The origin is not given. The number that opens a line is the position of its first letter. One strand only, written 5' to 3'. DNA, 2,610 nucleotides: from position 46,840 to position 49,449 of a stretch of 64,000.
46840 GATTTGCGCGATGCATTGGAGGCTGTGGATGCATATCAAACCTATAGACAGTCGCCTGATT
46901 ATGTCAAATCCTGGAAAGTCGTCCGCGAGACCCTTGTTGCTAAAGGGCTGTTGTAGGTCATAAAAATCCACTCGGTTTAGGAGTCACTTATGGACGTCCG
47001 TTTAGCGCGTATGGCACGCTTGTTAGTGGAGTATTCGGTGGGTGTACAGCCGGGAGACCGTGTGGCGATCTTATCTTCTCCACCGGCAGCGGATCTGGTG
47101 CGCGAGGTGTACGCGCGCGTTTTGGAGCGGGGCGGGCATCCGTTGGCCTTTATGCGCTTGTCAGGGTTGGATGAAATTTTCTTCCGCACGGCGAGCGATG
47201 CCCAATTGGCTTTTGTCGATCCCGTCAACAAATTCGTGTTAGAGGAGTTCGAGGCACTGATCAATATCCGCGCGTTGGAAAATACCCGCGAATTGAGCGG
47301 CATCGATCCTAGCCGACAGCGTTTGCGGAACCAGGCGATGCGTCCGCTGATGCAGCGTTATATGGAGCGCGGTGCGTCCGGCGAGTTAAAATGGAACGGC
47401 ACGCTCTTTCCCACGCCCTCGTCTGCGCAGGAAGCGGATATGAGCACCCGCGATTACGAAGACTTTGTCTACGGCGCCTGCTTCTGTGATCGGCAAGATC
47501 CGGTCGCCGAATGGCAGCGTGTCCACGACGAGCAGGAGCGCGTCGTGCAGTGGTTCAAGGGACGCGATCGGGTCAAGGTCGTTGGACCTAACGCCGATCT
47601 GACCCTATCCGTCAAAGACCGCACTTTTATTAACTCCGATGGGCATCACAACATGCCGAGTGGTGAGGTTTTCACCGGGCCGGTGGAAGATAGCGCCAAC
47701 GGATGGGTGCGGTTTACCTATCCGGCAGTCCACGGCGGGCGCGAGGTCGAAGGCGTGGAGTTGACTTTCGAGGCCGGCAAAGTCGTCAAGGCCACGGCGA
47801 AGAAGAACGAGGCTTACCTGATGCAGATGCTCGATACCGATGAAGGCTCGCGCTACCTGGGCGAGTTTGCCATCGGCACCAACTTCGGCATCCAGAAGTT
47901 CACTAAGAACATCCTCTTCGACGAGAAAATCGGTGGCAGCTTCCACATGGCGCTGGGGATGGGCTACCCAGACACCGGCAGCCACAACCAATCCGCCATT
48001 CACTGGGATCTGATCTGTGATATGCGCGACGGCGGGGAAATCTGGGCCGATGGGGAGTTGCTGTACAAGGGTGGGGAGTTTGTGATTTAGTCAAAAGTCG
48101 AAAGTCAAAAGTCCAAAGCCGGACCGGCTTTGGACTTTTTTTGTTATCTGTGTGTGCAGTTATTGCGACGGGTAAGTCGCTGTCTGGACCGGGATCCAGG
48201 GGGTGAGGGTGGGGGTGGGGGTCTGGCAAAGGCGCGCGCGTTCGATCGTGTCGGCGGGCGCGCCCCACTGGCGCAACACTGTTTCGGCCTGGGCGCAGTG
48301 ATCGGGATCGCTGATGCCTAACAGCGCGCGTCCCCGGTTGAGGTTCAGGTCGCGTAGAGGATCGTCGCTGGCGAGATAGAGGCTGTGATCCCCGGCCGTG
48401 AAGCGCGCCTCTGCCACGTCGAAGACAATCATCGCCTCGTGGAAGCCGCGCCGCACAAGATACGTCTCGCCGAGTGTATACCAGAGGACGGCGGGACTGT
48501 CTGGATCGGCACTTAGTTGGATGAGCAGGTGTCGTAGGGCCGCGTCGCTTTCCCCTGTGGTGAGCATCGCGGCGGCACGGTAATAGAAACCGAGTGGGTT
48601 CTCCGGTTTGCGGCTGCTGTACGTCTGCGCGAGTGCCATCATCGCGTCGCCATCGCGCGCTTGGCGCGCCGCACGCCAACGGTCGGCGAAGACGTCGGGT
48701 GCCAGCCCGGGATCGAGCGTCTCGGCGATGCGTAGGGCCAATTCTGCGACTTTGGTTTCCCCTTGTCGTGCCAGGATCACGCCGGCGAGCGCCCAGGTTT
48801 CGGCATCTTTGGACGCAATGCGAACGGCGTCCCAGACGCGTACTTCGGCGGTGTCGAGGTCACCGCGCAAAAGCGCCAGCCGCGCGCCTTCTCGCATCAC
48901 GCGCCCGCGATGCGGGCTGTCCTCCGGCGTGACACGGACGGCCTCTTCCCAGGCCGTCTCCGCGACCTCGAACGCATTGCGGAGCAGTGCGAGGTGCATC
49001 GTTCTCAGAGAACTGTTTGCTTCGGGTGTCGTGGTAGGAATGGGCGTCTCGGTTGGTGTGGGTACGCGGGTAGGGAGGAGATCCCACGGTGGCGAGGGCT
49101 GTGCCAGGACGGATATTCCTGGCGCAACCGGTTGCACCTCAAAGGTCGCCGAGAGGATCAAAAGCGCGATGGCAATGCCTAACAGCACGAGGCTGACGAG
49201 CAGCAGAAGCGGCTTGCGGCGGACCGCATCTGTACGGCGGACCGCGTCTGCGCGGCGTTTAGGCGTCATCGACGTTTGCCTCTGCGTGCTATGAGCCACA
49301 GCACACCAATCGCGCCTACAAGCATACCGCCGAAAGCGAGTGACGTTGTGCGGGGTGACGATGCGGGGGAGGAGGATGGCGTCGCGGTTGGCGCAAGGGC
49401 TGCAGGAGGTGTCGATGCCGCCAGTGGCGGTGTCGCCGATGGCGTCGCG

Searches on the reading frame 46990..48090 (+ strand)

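Call 13: search_protein_families(library=ncbifam, proteins=[window:46990-48090:+])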
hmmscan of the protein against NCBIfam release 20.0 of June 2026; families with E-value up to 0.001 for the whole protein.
window:46990-48090:+ (366 aa): 0 families

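Call 14: search_protein_families(library=pfam, proteins=[window:46990-48090:+])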
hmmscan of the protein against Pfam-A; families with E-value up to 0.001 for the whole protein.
window:46990-48090:+ (366 aa): 1 family
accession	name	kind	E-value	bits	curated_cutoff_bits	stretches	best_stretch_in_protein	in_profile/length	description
PF02073.20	Peptidase_M29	-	8.5e-89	298.6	27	1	4-363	4-405/406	Thermophilic metalloprotease (M29)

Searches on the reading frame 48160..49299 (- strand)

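Call 13: search_protein_families(library=ncbifam, proteins=[window:48160-49299:-])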
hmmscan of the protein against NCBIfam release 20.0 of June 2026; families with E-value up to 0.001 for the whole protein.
window:48160-49299:- (379 aa): 2 families
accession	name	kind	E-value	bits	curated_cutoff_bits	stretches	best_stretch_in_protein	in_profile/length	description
TIGR02917.1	PEP_TPR_lipo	equivalog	6.8e-07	27.5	312.2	1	105-272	136-298/899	XrtA/PEP-CTERM system TPR-repeat protein PrsT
TIGR02521.1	type_IV_pilW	equivalog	0.00086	18.9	154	0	144-307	43-206/234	type IV pilus biogenesis/stability protein PilW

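Call 14: search_protein_families(library=pfam, proteins=[window:48160-49299:-])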
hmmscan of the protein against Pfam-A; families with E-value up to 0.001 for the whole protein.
window:48160-49299:- (379 aa): 3 families
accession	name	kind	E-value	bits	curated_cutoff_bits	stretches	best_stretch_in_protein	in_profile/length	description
PF13431.12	TPR_17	-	1.6e-05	25.3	24.4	0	229-255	7-33/34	Tetratricopeptide repeat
PF07719.23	TPR_2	-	4.6e-05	23.7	27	0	166-198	1-33/34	Tetratricopeptide repeat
PF13428.12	TPR_14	-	5.5e-05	23.9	23.5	0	239-276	5-41/44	Tetratricopeptide repeat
